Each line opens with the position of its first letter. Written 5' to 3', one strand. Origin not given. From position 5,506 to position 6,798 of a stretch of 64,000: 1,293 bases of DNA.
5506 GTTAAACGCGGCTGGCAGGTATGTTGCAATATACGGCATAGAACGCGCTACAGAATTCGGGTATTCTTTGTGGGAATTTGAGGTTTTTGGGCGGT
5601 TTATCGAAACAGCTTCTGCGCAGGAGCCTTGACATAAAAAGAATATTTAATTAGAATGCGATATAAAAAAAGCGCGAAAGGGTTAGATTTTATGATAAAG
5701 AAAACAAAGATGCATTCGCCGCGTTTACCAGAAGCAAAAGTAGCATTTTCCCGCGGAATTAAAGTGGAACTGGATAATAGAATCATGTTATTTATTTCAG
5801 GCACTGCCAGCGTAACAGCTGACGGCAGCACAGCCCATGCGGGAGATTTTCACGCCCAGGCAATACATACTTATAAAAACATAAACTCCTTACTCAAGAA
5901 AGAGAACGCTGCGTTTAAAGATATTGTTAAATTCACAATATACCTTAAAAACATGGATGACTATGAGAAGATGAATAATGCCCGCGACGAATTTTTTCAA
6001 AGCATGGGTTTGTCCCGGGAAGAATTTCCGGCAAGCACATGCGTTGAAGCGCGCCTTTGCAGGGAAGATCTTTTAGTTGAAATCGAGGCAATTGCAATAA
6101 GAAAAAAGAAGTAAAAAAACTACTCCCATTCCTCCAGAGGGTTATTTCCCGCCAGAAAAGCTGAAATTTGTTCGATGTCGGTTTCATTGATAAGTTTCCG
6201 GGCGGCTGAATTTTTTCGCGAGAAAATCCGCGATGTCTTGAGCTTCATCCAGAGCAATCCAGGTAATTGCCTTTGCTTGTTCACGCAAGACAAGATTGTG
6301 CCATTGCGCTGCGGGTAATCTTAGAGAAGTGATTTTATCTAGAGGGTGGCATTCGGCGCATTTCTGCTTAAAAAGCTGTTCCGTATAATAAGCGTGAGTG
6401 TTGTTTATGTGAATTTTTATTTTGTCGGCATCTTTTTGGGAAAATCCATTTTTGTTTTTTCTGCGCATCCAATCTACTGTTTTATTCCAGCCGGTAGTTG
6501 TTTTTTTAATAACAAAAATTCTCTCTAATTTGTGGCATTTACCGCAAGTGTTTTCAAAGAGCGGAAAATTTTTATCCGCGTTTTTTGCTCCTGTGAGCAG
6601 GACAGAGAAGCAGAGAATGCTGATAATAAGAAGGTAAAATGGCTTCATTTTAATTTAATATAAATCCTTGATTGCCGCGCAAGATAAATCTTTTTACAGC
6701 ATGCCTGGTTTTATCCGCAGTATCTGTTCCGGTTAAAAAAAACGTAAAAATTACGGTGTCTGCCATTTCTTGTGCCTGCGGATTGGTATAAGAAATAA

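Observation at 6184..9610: Giant orphan secreted protein in an apparent operon with a diheme cytochrome c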

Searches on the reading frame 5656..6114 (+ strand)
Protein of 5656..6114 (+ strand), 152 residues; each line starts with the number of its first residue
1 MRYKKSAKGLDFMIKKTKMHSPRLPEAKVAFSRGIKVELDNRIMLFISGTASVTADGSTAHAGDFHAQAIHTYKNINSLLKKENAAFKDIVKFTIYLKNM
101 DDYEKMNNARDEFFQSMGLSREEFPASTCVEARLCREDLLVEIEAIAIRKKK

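Call 8: search_protein_families(library=pfam, proteins=[window:5656-6114:+], max_evalue=0.001)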
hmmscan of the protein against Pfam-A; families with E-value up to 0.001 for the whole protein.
window:5656-6114:+ (152 aa): 1 family
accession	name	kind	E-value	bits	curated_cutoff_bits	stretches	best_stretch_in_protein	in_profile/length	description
PF01042.26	Ribonuc_L-PSP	-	3.8e-24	85.4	27.3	1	25-148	5-120/121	Endoribonuclease L-PSP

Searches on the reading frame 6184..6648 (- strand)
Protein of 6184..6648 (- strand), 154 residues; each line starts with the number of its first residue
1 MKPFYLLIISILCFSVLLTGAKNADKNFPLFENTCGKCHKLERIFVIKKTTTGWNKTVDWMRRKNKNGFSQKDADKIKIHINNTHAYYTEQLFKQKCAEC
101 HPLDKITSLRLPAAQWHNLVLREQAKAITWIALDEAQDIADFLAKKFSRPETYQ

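Call 6: search_protein_families(library=pfam, proteins=[window:6184-6648:-], max_evalue=1)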
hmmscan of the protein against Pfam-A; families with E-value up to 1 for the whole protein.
window:6184-6648:- (154 aa): 12 families
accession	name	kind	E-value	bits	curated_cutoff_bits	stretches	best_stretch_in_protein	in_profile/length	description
PF09098.15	Dehyd-heme_bind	-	1.3e-06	28.6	25.2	2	30-79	6-61/167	Quinohemoprotein amine dehydrogenase A, alpha subunit, haem binding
PF13442.11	Cytochrome_CBB3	-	4.7e-05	24.1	27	1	90-109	7-25/68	Cytochrome C oxidase, cbb3-type, subunit III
PF10643.14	Cytochrome-c551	-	0.00036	20.6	27.1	2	29-82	156-213/216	Photosystem P840 reaction-centre cytochrome c-551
PF14495.11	Cytochrom_C550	-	0.0028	17.8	27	1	79-101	19-41/136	Cytochrome c-550 domain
PF13695.12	Zn_ribbon_3CxxC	-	0.006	17.5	23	1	77-102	22-47/100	Zinc-binding domain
PF02167.20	Cytochrom_C1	-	0.019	15.1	22.8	1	91-130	20-59/219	Cytochrome C1 family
PF14376.11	Haem_bd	-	0.057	13.8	27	0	78-101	23-46/133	Haem-binding domain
PF00034.26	Cytochrom_C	-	0.084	14.6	21.3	0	90-105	5-20/90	Cytochrome c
PF14066.11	DUF4256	-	0.11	12.6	27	1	39-94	113-168/173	Protein of unknown function (DUF4256)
PF22113.1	Mtrc-MtrF_II-IV_dom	-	0.11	12.4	30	1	33-103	29-90/176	Outer membrane cytochrome MtrC/MtrF-like, domains II/IV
PF14522.11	Cytochrome_C7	-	0.12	12.7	24.8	0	32-101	13-48/67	Cytochrome c7 and related cytochrome c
PF09626.15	DHC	-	0.14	13.6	22.2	1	94-146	2-54/116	Dihaem cytochrome c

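Call 7: search_protein_families(library=ncbifam, proteins=[window:6184-6648:-], max_evalue=1)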
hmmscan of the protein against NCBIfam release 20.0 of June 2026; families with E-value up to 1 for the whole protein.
window:6184-6648:- (154 aa): 12 families
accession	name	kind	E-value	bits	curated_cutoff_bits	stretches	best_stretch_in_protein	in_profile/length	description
TIGR03908.1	QH_alpha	equivalog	1.1e-08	34.1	274.35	2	29-85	10-72/510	quinohemoprotein amine dehydrogenase subunit alpha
NF052246.1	SorB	equivalog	2.8e-08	33.7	93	2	91-147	22-80/80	SorB family sulfite dehydrogenase c-type cytochrome subunit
NF045774.1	cytochro_C551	exception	0.001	19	118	1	78-103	31-56/110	cytochrome c551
TIGR03045.1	PS_II_C550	equivalog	0.0037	17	177.75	1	73-101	38-66/159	photosystem II cytochrome c-550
NF045930.1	Cytc6PetJCyano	equivalog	0.0062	16.5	135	1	6-48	9-52/110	cytochrome c6 PetJ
TIGR04257.1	nanowire_3heme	domain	0.016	15.4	40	0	33-49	52-68/75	c(7)-type cytochrome triheme domain-containing protein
NF040943.1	cytoc3_ExtM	equivalog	0.026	12.8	800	1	21-101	62-152/599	selenite/tellurite reduction operon c-type cytochrome ExtM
NF040606.1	CytoC_perox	subfamily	0.038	13.2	150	1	80-108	292-320/524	di-heme-cytochrome C peroxidase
TIGR04494.1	c550_PedF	equivalog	0.055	13.4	122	1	90-106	55-71/133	cytochrome c-550 PedF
NF040971.1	cytc_ExtS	equivalog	0.071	12.3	100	0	29-41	177-189/262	selenite/tellurite reduction operon c-type cytochrome lipoprotein ExtS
NF050122.1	bc1_QcrC_actin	exception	0.077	12.3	200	0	86-103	41-58/253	cytochrome bc1 complex diheme cytochrome c subunit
NF045773.1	cytochro_C550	exception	0.29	11.1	125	1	76-102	41-65/118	cytochrome c550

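Call 67: find_homologous_proteins(query=window:6184-6648:-)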
Query window:6184-6648:- (154 aa): 2 proteins with E <= 0.001 among 12 candidates.
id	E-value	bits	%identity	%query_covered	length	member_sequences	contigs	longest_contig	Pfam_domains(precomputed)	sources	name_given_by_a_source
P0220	2.0e-101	354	100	100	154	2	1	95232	PF09098.16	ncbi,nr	ncbi:MAG: hypothetical protein HY810_01030 [Candidatus Omnitrophica bacterium]|nr:hypothetical prote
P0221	1.2e-36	144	42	96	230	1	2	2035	PF09098.16,PF13442.12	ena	-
